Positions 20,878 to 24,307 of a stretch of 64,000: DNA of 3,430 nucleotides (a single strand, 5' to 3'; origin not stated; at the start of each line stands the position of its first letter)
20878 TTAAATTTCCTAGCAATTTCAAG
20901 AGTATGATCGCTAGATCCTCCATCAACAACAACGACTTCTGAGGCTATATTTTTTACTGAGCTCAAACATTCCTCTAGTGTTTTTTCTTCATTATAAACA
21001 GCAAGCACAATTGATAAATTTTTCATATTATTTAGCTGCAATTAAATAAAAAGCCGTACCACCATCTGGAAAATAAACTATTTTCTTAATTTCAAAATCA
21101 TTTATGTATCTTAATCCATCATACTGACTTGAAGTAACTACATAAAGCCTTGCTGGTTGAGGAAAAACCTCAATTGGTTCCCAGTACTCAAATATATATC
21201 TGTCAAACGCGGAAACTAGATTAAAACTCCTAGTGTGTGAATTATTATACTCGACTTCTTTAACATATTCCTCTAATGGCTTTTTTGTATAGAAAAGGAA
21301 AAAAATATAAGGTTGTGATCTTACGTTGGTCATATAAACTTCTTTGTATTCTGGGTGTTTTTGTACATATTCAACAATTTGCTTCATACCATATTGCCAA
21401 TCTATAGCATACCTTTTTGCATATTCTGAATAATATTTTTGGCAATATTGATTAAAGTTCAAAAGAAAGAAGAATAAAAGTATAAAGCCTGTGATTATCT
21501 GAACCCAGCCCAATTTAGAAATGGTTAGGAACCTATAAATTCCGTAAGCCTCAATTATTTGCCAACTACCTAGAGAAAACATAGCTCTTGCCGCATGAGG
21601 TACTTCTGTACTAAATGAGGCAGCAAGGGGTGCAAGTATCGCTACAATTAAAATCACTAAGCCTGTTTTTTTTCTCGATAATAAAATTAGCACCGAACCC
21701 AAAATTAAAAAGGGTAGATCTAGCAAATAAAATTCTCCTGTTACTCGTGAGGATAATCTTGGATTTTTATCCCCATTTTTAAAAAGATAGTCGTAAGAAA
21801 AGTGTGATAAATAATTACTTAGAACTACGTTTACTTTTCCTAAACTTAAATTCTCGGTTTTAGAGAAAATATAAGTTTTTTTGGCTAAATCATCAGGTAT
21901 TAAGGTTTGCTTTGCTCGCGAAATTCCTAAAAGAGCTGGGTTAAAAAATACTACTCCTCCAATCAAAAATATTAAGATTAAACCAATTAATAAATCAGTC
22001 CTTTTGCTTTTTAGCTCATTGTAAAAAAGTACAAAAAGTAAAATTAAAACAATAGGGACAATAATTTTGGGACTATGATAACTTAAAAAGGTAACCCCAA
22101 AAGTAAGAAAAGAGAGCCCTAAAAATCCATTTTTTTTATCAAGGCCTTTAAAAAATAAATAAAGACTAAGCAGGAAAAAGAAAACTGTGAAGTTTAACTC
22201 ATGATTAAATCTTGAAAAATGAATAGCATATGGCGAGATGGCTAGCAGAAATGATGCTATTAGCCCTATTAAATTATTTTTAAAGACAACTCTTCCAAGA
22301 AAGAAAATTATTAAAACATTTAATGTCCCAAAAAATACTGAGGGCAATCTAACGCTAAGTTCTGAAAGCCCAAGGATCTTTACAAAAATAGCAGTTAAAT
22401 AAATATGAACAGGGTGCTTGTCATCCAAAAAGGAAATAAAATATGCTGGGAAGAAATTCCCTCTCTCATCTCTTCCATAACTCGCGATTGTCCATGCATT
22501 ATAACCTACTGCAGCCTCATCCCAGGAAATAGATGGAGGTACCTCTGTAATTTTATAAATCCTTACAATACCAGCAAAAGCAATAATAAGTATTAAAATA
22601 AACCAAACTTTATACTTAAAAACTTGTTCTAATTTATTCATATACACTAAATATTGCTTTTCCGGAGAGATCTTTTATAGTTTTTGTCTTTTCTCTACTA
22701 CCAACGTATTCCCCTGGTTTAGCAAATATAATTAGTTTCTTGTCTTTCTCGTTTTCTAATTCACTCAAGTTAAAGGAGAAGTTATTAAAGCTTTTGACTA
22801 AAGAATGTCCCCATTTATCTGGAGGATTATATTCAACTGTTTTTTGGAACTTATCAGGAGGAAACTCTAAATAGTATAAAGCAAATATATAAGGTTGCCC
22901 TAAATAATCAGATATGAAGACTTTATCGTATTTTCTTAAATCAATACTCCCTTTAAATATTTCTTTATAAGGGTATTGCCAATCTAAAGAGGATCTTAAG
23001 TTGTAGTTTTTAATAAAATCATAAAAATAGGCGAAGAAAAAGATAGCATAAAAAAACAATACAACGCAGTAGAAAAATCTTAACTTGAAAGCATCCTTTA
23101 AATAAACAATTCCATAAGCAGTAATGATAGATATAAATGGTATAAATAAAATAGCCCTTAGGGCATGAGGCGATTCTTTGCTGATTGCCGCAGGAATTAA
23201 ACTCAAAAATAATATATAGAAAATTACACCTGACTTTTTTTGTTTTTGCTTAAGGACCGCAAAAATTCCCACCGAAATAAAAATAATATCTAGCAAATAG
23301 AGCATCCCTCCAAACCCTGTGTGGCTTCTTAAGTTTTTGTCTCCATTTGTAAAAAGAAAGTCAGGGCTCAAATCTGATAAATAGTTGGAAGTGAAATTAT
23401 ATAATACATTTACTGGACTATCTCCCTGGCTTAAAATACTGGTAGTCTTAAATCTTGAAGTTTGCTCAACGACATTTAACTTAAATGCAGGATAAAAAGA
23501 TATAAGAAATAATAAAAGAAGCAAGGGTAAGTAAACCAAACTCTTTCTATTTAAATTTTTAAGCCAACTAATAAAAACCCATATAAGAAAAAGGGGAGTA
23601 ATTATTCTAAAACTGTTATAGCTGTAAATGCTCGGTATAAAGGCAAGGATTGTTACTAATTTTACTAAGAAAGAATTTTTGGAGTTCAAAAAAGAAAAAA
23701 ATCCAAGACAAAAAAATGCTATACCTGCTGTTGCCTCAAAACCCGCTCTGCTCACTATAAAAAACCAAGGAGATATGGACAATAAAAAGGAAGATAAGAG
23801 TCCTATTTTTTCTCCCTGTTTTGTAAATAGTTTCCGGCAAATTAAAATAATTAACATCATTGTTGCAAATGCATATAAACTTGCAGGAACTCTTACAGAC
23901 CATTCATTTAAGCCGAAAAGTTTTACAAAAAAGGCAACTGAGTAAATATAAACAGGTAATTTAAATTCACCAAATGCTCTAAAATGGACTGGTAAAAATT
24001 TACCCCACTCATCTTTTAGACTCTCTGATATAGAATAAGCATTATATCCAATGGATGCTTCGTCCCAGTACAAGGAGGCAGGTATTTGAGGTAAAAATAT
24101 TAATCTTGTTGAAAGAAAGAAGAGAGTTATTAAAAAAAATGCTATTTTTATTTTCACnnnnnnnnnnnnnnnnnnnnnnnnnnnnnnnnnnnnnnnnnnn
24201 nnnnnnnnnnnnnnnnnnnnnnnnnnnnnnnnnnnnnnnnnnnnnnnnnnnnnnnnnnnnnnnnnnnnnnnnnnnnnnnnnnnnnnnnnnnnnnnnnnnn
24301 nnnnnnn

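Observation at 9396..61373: Extraordinary density of GT-C-type membrane glycosyltransferases with co-encoded polyprenyl-P-sugar synthases: a candidate undescribed surface-glycan or protein O-glycosylation system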

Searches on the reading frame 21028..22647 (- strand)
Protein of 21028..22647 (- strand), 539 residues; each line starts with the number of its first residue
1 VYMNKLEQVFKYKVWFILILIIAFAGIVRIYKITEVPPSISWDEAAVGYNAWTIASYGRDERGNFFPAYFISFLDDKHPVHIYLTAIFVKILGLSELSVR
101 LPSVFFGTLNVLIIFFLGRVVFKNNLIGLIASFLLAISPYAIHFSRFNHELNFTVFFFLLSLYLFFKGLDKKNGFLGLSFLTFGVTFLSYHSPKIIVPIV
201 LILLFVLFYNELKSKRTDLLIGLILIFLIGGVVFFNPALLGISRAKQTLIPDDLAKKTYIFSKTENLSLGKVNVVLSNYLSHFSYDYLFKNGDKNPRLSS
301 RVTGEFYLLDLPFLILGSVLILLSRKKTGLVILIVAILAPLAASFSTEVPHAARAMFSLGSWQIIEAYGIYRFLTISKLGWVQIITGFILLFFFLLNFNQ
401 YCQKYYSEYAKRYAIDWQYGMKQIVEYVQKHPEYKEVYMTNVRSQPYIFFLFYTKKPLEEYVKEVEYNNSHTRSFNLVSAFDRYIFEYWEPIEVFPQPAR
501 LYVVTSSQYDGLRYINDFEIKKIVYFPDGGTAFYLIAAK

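Call 5: search_protein_families(library=pfam, max_evalue=0.01, proteins=[window:21028-22647:-])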
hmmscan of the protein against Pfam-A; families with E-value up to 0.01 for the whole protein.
window:21028-22647:- (539 aa): 2 families
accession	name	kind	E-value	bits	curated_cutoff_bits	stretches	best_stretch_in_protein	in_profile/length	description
PF13231.12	PMT_2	-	5.3e-16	59.7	26.1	1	76-228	1-153/160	Dolichyl-phosphate-mannose-protein mannosyltransferase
PF02366.24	PMT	-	0.00025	21.2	22.7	1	21-207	3-195/245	Dolichyl-phosphate-mannose-protein mannosyltransferase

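Call 13: find_encoding_contigs(protein=window:21028-22647:-, flank=10000, max_places=6)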
Protein window:21028-22647:- (539 aa): no gene with exactly this product is on record in the collection.

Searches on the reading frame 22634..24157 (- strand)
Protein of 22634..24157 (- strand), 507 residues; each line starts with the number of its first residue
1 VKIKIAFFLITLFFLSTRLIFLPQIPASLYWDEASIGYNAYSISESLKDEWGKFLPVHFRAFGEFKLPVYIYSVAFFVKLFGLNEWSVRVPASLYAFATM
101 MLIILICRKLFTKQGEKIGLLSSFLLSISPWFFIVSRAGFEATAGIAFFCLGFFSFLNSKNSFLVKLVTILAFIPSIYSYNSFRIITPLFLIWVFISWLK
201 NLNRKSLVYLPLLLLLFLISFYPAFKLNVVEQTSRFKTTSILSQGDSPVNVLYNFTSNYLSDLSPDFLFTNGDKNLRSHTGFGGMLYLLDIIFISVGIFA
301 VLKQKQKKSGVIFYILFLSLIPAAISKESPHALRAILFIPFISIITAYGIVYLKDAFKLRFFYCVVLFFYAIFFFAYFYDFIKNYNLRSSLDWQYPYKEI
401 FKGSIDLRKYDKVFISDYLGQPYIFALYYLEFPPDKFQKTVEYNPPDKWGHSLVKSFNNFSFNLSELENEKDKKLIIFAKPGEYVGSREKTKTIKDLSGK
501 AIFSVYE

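Call 6: search_protein_families(library=pfam, max_evalue=0.01, proteins=[window:22634-24157:-])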
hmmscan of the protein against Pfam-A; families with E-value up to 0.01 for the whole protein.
window:22634-24157:- (507 aa): 1 family
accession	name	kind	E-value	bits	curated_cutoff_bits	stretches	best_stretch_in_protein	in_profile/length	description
PF13231.12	PMT_2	-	1.2e-07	32.6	26.1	1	68-220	4-155/160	Dolichyl-phosphate-mannose-protein mannosyltransferase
